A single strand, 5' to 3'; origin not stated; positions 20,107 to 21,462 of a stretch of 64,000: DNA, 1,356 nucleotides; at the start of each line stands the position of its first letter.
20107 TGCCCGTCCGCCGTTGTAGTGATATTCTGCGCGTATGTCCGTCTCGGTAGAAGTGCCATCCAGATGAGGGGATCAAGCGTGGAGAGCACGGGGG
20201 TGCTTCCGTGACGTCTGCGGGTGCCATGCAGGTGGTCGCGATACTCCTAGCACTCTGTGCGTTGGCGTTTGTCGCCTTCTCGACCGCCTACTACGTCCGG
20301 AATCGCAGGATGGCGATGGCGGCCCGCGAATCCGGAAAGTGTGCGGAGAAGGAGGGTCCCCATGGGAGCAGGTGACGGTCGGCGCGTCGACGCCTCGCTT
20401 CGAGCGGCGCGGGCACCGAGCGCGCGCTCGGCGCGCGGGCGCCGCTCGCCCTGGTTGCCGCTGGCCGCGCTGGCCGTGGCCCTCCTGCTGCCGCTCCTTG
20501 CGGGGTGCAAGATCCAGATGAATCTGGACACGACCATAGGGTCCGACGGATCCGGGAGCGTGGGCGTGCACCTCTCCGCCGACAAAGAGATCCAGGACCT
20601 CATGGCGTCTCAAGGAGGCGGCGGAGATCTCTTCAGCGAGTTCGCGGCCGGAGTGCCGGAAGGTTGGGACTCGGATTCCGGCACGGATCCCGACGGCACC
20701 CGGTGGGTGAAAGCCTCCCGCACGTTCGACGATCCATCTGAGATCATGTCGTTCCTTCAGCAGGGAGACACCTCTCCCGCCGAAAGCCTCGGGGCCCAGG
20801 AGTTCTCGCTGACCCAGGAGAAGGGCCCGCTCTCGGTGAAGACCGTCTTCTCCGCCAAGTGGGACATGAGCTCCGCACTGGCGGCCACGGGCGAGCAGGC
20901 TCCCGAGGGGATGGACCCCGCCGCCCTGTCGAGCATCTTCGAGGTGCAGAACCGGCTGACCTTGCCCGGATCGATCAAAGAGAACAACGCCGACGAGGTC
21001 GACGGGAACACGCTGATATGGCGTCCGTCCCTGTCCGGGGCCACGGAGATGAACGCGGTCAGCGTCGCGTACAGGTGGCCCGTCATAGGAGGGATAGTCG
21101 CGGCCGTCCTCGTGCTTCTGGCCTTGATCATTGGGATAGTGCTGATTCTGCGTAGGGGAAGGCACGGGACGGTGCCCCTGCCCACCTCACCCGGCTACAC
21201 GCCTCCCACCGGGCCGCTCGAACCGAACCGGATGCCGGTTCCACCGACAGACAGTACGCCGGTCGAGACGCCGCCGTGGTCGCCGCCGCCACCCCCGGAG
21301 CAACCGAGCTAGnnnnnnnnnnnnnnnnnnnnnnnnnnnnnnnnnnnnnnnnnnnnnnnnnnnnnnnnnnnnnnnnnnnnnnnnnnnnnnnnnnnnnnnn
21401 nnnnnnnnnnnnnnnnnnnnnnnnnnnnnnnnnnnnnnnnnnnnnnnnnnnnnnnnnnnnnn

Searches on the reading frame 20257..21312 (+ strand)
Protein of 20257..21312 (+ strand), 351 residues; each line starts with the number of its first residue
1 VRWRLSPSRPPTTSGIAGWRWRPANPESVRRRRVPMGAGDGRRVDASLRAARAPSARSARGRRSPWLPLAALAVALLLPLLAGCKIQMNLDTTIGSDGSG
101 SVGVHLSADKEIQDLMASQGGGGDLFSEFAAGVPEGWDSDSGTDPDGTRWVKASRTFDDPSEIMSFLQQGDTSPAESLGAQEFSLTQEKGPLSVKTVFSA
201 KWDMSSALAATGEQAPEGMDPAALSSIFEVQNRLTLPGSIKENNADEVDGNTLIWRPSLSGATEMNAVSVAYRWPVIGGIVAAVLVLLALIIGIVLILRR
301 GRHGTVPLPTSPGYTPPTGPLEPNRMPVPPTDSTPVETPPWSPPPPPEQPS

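Call 20: search_protein_families(library=pfam, proteins=[window:20257-21312:+], max_evalue=0.01)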
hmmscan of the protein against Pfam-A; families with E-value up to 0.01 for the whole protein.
window:20257-21312:+ (351 aa): 1 family
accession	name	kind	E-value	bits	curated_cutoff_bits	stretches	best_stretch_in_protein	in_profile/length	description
PF21946.1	LppM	-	1.4e-05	25.8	27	1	91-269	5-151/153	LppM domain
